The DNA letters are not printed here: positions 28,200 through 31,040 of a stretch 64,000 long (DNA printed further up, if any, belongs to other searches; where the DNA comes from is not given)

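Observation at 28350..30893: T2SS secretin with a C-terminal SPOR domain and an inserted propeptide-like segment; window carries two secretin/ATPase/platform sets plus an orphan MshE-like ATPase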

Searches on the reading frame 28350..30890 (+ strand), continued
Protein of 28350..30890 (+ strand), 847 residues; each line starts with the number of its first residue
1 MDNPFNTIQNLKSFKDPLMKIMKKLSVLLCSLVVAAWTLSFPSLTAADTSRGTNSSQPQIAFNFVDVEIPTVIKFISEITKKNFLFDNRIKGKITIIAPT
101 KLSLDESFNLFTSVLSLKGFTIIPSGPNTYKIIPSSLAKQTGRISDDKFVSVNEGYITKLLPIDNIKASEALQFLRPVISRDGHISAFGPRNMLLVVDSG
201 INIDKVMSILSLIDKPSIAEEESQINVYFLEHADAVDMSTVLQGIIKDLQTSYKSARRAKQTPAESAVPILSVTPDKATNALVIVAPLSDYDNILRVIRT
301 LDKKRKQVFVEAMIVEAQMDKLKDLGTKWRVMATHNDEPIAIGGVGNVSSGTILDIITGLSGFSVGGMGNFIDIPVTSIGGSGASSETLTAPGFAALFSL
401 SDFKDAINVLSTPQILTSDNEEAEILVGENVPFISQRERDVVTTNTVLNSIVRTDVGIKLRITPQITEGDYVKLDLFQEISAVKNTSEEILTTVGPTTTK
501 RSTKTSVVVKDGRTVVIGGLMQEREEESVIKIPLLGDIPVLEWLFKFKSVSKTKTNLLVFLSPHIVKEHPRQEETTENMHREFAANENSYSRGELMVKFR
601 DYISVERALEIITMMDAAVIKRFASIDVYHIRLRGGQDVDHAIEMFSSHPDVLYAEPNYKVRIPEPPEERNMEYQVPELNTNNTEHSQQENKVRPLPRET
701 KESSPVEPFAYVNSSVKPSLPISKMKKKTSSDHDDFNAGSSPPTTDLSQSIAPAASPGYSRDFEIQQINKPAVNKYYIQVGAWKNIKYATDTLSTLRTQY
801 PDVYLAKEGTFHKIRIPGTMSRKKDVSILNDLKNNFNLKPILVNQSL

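Call 10: find_homologous_proteins(query=window:28350-30890:+, max_evalue=1e-20)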
Query window:28350-30890:+ (847 aa): 3173 proteins with E <= 1e-20 among 8000 candidates; the best 120 are listed.
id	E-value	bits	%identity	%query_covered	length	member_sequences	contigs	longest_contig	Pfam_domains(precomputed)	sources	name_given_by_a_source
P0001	0.0e+0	1858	100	100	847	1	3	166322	PF05036.19,PF22148.2,PF21305.3,PF03958.23,PF00263.27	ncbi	-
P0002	0.0e+0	1119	62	98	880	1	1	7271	PF22148.2,PF21305.3,PF03958.23,PF00263.27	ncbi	-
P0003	0.0e+0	1116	62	94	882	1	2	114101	PF22148.2,PF21305.3,PF03958.23,PF00263.27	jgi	jgi:general secretion pathway protein D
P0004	0.0e+0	1109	63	97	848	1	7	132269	PF22148.2,PF21305.3,PF03958.23,PF00263.27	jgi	jgi:general secretion pathway protein D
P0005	0.0e+0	1100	64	98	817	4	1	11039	PF22148.2,PF21305.3,PF03958.23,PF00263.27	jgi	jgi:type II secretory pathway component GspD/PulD (secretin)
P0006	0.0e+0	1090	60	98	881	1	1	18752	PF22148.2,PF21305.3,PF03958.23,PF00263.27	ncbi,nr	ncbi:MAG: hypothetical protein HZC49_08855 [Nitrospirae bacterium]|nr:hypothetical protein [Nitrospi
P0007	0.0e+0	1088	61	98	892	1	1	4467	PF22148.2,PF21305.3,PF03958.23,PF00263.27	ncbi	-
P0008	0.0e+0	1081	60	97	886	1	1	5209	PF05036.19,PF22148.2,PF21305.3,PF03958.23,PF00263.27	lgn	-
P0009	0.0e+0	1079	61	98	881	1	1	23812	PF22148.2,PF21305.3,PF03958.23,PF00263.27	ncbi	-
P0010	0.0e+0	1075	59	100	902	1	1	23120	PF05036.19,PF22148.2,PF21305.3,PF03958.23,PF00263.27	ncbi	-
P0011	0.0e+0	1075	59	97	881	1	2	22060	PF22148.2,PF21305.3,PF03958.23,PF00263.27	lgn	-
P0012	0.0e+0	1074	61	98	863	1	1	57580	PF22148.2,PF21305.3,PF03958.23,PF00263.27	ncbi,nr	ncbi:MAG: hypothetical protein HY757_00620 [Nitrospirae bacterium]|nr:hypothetical protein [Nitrospi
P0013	0.0e+0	1073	59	97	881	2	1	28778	PF22148.2,PF21305.3,PF03958.23,PF00263.27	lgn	-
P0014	0.0e+0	1072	61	97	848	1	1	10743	PF05036.19,PF22148.2,PF21305.3,PF03958.23,PF00263.27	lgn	-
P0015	0.0e+0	1069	62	95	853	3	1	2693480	PF22148.2,PF21305.3,PF03958.23,PF00263.27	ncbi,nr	ncbi:MAG: SPOR domain-containing protein [Nitrospiraceae bacterium]|nr:MAG: SPOR domain-containing p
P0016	0.0e+0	1062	60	97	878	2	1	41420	PF22148.2,PF21305.3,PF03958.23,PF00263.27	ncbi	-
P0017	0.0e+0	1059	60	97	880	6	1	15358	PF22148.2,PF21305.3,PF03958.23,PF00263.27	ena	-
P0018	0.0e+0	1054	59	97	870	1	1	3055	PF22148.2,PF21305.3,PF03958.23,PF00263.27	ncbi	ncbi:MAG: secretin N-terminal domain-containing protein [Nitrospirota bacterium]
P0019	0.0e+0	1053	57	97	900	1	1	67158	PF22148.2,PF21305.3,PF03958.23,PF00263.27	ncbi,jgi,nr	ncbi:MAG: hypothetical protein C4581_09735 [Nitrospiraceae bacterium]|nr:MAG: hypothetical protein C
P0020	0.0e+0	1051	59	97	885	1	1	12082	PF05036.19,PF22148.2,PF21305.3,PF03958.23,PF00263.27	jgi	jgi:general secretion pathway protein D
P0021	0.0e+0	1039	60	97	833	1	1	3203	PF05036.19,PF22148.2,PF21305.3,PF03958.23,PF00263.27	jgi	jgi:general secretion pathway protein D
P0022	0.0e+0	1034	72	79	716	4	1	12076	PF22148.2,PF21305.3,PF03958.23,PF00263.27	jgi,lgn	jgi:general secretion pathway protein D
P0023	0.0e+0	1032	58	97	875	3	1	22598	PF22148.2,PF21305.3,PF03958.23,PF00263.27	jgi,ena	-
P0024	0.0e+0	1026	58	98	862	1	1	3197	PF05036.19,PF22148.2,PF21305.3,PF03958.23,PF00263.27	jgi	-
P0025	0.0e+0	1024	65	75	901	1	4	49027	PF22148.2,PF21305.3,PF03958.23,PF00263.27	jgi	jgi:general secretion pathway protein D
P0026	0.0e+0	1015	59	86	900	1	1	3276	PF22148.2,PF21305.3,PF03958.23,PF00263.27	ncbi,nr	ncbi:MAG TPA: hypothetical protein ENH82_10915 [bacterium]|nr:hypothetical protein [bacterium]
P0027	0.0e+0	1014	58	96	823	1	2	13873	PF22148.2,PF21305.3,PF03958.23,PF00263.27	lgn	-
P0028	5.7e-298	1009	60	81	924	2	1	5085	PF22148.2,PF21305.3,PF03958.23,PF00263.27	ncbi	-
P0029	3.6e-296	1003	63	76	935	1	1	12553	PF05036.19,PF22148.2,PF21305.3,PF03958.23,PF00263.27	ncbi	-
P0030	1.3e-295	1001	56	98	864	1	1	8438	PF05036.19,PF22148.2,PF21305.3,PF03958.23,PF00263.27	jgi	jgi:general secretion pathway protein D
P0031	2.0e-295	1000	56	98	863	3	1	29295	PF05036.19,PF22148.2,PF21305.3,PF03958.23,PF00263.27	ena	-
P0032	8.0e-295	998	57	98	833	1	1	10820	PF22148.2,PF21305.3,PF03958.23,PF00263.27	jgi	jgi:type II secretory pathway component GspD/PulD (secretin)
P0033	7.2e-294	995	61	81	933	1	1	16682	PF22148.2,PF21305.3,PF03958.23,PF00263.27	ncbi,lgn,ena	-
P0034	7.5e-294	995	58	98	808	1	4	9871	PF22148.2,PF21305.3,PF03958.23,PF00263.27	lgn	-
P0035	3.7e-293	993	57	97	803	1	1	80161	PF05036.19,PF22148.2,PF21305.3,PF03958.23,PF00263.27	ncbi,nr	ncbi:MAG: SPOR domain-containing protein [Nitrospirae bacterium]|nr:SPOR domain-containing protein [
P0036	5.2e-293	992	57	97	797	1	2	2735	PF05036.19,PF22148.2,PF21305.3,PF03958.23,PF00263.27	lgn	-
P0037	6.7e-293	992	57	97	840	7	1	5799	PF22148.2,PF21305.3,PF03958.23,PF00263.27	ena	-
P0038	7.6e-293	992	56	99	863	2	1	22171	PF22148.2,PF21305.3,PF03958.23,PF00263.27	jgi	-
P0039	1.0e-292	991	57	98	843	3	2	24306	PF22148.2,PF21305.3,PF03958.23,PF00263.27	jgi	jgi:general secretion pathway protein D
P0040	1.7e-291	987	58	96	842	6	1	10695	PF22148.2,PF21305.3,PF03958.23,PF00263.27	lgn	-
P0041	2.6e-291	986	57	98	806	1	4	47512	PF05036.19,PF22148.2,PF21305.3,PF03958.23,PF00263.27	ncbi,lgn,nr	ncbi:MAG: SPOR domain-containing protein [Nitrospirae bacterium]|nr:SPOR domain-containing protein [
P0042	3.0e-291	986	57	98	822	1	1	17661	PF05036.19,PF22148.2,PF21305.3,PF03958.23,PF00263.27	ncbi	-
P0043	6.4e-291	985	56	99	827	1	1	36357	PF22148.2,PF21305.3,PF03958.23,PF00263.27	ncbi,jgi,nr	ncbi:MAG: hypothetical protein C4538_00295 [Nitrospiraceae bacterium]|nr:MAG: hypothetical protein C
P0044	8.0e-290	982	57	97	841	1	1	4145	PF22148.2,PF21305.3,PF03958.23,PF00263.27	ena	-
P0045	3.1e-289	980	56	98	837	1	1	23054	PF22148.2,PF21305.3,PF03958.23,PF00263.27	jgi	jgi:general secretion pathway protein D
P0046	3.8e-289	979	58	94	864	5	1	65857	PF22148.2,PF21305.3,PF03958.23,PF00263.27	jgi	jgi:general secretion pathway protein D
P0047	8.3e-288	975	54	97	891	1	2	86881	PF05036.19,PF22148.2,PF21305.3,PF03958.23,PF00263.27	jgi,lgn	jgi:general secretion pathway protein D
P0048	6.3e-287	972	56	98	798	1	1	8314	PF22148.2,PF21305.3,PF03958.23,PF00263.27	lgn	-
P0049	2.4e-285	967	57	97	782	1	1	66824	PF05036.19,PF22148.2,PF21305.3,PF03958.23,PF00263.27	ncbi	-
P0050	2.6e-285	967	67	75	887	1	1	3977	PF05036.19,PF22148.2,PF21305.3,PF03958.23,PF00263.27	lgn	-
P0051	2.9e-285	967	63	78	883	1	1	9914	PF05036.19,PF22148.2,PF21305.3,PF03958.23,PF00263.27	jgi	jgi:type II secretory pathway component GspD/PulD (secretin)/cell division septation protein DedD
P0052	1.4e-284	964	58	94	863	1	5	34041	PF22148.2,PF21305.3,PF03958.23,PF00263.27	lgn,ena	-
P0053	2.1e-284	964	64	76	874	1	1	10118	PF05036.19,PF22148.2,PF21305.3,PF03958.23,PF00263.27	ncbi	-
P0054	2.3e-284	964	57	93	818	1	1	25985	PF22148.2,PF21305.3,PF03958.23,PF00263.27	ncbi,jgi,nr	ncbi:MAG: hypothetical protein C4526_06300 [Nitrospiraceae bacterium]|nr:MAG: hypothetical protein C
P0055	6.1e-283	959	67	71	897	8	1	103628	PF05036.19,PF22148.2,PF21305.3,PF03958.23,PF00263.27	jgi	jgi:general secretion pathway protein D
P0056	6.8e-282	955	68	77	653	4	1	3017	PF22148.2,PF21305.3,PF03958.23,PF00263.27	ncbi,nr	ncbi:MAG TPA: hypothetical protein ENH52_11160, partial [Nitrospirae bacterium]|nr:hypothetical prot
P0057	7.0e-282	955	71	72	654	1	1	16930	PF22148.2,PF21305.3,PF03958.23,PF00263.27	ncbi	-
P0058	3.0e-281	953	54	97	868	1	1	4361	PF22148.2,PF21305.3,PF03958.23,PF00263.27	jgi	jgi:general secretion pathway protein D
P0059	3.8e-281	953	67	78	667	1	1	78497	PF22148.2,PF21305.3,PF03958.23,PF00263.27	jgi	jgi:general secretion pathway protein D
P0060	4.4e-281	953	71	71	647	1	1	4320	PF22148.2,PF21305.3,PF03958.23,PF00263.27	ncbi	-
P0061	1.5e-280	951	65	74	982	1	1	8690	PF22148.2,PF21305.3,PF03958.23,PF00263.27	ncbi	-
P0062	2.2e-280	950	69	76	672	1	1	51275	PF22148.2,PF21305.3,PF03958.23,PF00263.27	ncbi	-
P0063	3.4e-280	950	54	97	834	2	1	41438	PF22148.2,PF21305.3,PF03958.23,PF00263.27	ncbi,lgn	-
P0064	9.5e-279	945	68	75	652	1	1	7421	PF22148.2,PF21305.3,PF03958.23,PF00263.27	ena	-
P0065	2.3e-277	940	68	75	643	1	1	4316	PF22148.2,PF21305.3,PF03958.23,PF00263.27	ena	-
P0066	4.3e-277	939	68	75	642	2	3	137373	PF22148.2,PF21305.3,PF03958.23,PF00263.27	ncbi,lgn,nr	ncbi:MAG: hypothetical protein HZB30_03160 [Nitrospirae bacterium]|nr:hypothetical protein [Nitrospi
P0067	2.1e-276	937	55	93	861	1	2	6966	PF05036.19,PF22148.2,PF21305.3,PF03958.23,PF00263.27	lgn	-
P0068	3.5e-276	936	68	76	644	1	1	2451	PF22148.2,PF21305.3,PF03958.23,PF00263.27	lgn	-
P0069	6.8e-276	936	65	79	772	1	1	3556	PF22148.2,PF21305.3,PF03958.23,PF00263.27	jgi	jgi:general secretion pathway protein D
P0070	2.3e-275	934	56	87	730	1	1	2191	PF22148.2,PF21305.3,PF03958.23,PF00263.27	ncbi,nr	ncbi:MAG: hypothetical protein KAJ10_05545, partial [Thermodesulfovibrionia bacterium]|nr:hypothetic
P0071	3.0e-275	933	67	76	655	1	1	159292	PF22148.2,PF21305.3,PF03958.23,PF00263.27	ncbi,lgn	-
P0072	5.0e-274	929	53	97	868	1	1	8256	PF22148.2,PF21305.3,PF03958.23,PF00263.27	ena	-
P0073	7.5e-274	929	66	76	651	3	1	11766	PF22148.2,PF21305.3,PF03958.23,PF00263.27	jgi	jgi:general secretion pathway protein D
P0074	1.9e-273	927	63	76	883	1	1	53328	PF05036.19,PF22148.2,PF21305.3,PF03958.23,PF00263.27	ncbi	-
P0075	4.9e-272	923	66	77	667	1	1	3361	PF22148.2,PF21305.3,PF03958.23,PF00263.27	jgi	jgi:general secretion pathway protein D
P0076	5.9e-272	922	67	76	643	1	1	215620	PF22148.2,PF21305.3,PF03958.23,PF00263.27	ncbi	-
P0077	8.7e-272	922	65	77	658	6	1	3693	PF22148.2,PF21305.3,PF03958.23,PF00263.27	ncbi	-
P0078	1.8e-271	921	66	76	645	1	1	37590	PF22148.2,PF21305.3,PF03958.23,PF00263.27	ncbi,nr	ncbi:MAG: hypothetical protein HZA16_01385 [Nitrospirae bacterium]|nr:hypothetical protein [Nitrospi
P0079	2.6e-271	920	67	74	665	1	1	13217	PF22148.2,PF21305.3,PF03958.23,PF00263.27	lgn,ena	-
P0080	4.3e-270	916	67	74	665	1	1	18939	PF22148.2,PF21305.3,PF03958.23,PF00263.27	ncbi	-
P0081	8.7e-270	915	65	76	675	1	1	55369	PF22148.2,PF21305.3,PF03958.23,PF00263.27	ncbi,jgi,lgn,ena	-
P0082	9.7e-270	915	61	81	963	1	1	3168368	PF22148.2,PF21305.3,PF03958.23,PF00263.27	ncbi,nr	ncbi:MAG: hypothetical protein JSW20_08755 [Nitrospiraceae bacterium]|nr:MAG: hypothetical protein J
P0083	2.7e-269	914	67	75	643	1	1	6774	PF22148.2,PF21305.3,PF03958.23,PF00263.27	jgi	-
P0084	6.1e-269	913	66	76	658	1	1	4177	PF22148.2,PF21305.3,PF03958.23,PF00263.27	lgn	-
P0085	1.7e-268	911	62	72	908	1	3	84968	PF05036.19,PF22148.2,PF21305.3,PF03958.23,PF00263.27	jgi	jgi:general secretion pathway protein D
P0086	4.6e-268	910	66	76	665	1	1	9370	PF22148.2,PF21305.3,PF03958.23,PF00263.27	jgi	-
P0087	2.8e-267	907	67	76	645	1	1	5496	PF22148.2,PF21305.3,PF03958.23,PF00263.27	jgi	jgi:general secretion pathway protein D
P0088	5.1e-267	906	66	75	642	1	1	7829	PF22148.2,PF21305.3,PF03958.23,PF00263.27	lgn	-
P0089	2.0e-266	904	57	88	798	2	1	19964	PF22148.2,PF21305.3,PF03958.23,PF00263.27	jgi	jgi:general secretion pathway protein D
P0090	2.2e-265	901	65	75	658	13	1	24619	PF22148.2,PF21305.3,PF03958.23,PF00263.27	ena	-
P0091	2.7e-265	900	65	73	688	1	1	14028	PF22148.2,PF21305.3,PF03958.23,PF00263.27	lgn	-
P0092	2.9e-265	900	65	74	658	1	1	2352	PF22148.2,PF21305.3,PF03958.23,PF00263.27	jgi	jgi:general secretion pathway protein D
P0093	1.3e-264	898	66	75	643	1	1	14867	PF22148.2,PF21305.3,PF03958.23,PF00263.27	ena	-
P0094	4.1e-264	897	65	77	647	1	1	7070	PF22148.2,PF21305.3,PF03958.23,PF00263.27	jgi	-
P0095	3.6e-263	893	65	74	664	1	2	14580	PF22148.2,PF21305.3,PF03958.23,PF00263.27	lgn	-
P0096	2.9e-262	890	65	74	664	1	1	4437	PF22148.2,PF21305.3,PF03958.23,PF00263.27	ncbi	-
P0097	7.1e-262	889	63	76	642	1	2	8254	PF22148.2,PF21305.3,PF03958.23,PF00263.27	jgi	-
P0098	5.5e-261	886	65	75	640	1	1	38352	PF22148.2,PF21305.3,PF03958.23,PF00263.27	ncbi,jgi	jgi:general secretion pathway protein D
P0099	1.3e-260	885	65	75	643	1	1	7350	PF22148.2,PF21305.3,PF03958.23,PF00263.27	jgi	jgi:general secretion pathway protein D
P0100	6.7e-260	883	64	76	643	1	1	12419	PF22148.2,PF21305.3,PF03958.23,PF00263.27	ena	-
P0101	8.4e-260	882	59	78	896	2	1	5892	PF22148.2,PF21305.3,PF03958.23,PF00263.27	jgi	jgi:general secretion pathway protein D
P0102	1.2e-259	882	63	77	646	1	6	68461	PF22148.2,PF21305.3,PF03958.23,PF00263.27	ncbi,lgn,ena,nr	ncbi:MAG: hypothetical protein ISR96_08365 [Nitrospira sp.]|nr:hypothetical protein [bacterium] MBL7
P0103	1.7e-259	881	65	73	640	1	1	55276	PF22148.2,PF21305.3,PF03958.23,PF00263.27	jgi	jgi:general secretion pathway protein D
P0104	8.0e-259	879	67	71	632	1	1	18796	PF22148.2,PF21305.3,PF03958.23,PF00263.27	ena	-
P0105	1.5e-258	878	62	77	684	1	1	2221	PF22148.2,PF21305.3,PF03958.23,PF00263.27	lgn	-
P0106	2.4e-258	877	61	75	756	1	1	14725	PF05036.19,PF22148.2,PF21305.3,PF03958.23,PF00263.27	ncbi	-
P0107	7.6e-258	876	64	75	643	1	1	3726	PF22148.2,PF21305.3,PF03958.23,PF00263.27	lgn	-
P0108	1.1e-257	875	64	75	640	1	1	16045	PF22148.2,PF21305.3,PF03958.23,PF00263.27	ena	-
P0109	1.1e-257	875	64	76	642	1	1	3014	PF22148.2,PF21305.3,PF03958.23,PF00263.27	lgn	-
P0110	1.4e-257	875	61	80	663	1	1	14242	PF22148.2,PF21305.3,PF03958.23,PF00263.27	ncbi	-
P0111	3.9e-256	870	58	84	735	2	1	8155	PF05036.19,PF22148.2,PF03958.23,PF00263.27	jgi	jgi:type II secretory pathway component GspD/PulD (secretin)/cell division protein FtsN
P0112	4.2e-256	870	53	98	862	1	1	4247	PF22148.2,PF21305.3,PF03958.23,PF00263.27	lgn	-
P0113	7.1e-256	869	64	74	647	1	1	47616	PF22148.2,PF21305.3,PF03958.23,PF00263.27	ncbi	-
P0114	2.8e-255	867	64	76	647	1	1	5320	PF22148.2,PF21305.3,PF03958.23,PF00263.27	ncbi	-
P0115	6.9e-255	866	62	80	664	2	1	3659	PF22148.2,PF21305.3,PF03958.23,PF00263.27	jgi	jgi:general secretion pathway protein D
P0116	3.6e-253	860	62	76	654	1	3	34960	PF22148.2,PF21305.3,PF03958.23,PF00263.27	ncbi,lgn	-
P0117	3.8e-253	860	61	78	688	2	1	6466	PF22148.2,PF21305.3,PF03958.23,PF00263.27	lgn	-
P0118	2.3e-252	858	63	75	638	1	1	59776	PF22148.2,PF21305.3,PF03958.23,PF00263.27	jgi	jgi:general secretion pathway protein D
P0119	1.0e-251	856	60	78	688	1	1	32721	PF22148.2,PF21305.3,PF03958.23,PF00263.27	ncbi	-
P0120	2.9e-251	854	62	75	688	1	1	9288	PF22148.2,PF21305.3,PF03958.23,PF00263.27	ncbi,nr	ncbi:MAG: ral secretion pathway protein [Nitrospirae bacterium]|nr:ral secretion pathway protein [Ni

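Call 15: find_encoding_contigs(protein=P0001, flank=3000, max_places=3)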
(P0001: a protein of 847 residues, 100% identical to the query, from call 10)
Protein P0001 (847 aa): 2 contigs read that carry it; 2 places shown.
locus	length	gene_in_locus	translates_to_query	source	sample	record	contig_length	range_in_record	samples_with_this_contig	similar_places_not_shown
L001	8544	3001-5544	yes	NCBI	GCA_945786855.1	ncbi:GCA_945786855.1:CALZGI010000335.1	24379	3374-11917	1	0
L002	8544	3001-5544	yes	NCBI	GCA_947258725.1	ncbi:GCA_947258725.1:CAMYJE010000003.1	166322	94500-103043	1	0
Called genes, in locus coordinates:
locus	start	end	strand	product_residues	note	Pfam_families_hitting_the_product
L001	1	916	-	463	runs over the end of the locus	PF01523:PmbA_TldD_1st, PF19290:PmbA_TldD_2nd, PF19289:PmbA_TldD_3rd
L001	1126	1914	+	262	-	PF01048:PNP_UDP_1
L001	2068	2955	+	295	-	PF11356:T2SSC (weak), PF00595:PDZ (weak)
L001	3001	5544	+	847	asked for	PF21305:type_II_gspD_N0, PF03958:Secretin_N, PF05036:SPOR (faint), PF00263:Secretin, PF22148:Fervidolysin_NPro-like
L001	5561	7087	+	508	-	PF05157:MshEN, PF13401:AAA_22 (faint), PF00437:T2SSE, PF25199:nSTAND_NTPase5 (faint)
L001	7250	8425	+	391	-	PF28597:T2SSF_N, PF00482:T2SSF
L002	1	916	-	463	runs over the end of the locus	PF01523:PmbA_TldD_1st, PF19290:PmbA_TldD_2nd, PF19289:PmbA_TldD_3rd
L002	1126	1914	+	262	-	PF01048:PNP_UDP_1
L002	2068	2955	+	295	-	PF11356:T2SSC (weak), PF00595:PDZ (weak)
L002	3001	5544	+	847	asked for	PF21305:type_II_gspD_N0, PF03958:Secretin_N, PF05036:SPOR (faint), PF00263:Secretin, PF22148:Fervidolysin_NPro-like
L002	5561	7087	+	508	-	PF05157:MshEN, PF13401:AAA_22 (faint), PF00437:T2SSE, PF25199:nSTAND_NTPase5 (faint)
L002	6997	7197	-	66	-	-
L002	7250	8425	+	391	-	PF28597:T2SSF_N, PF00482:T2SSF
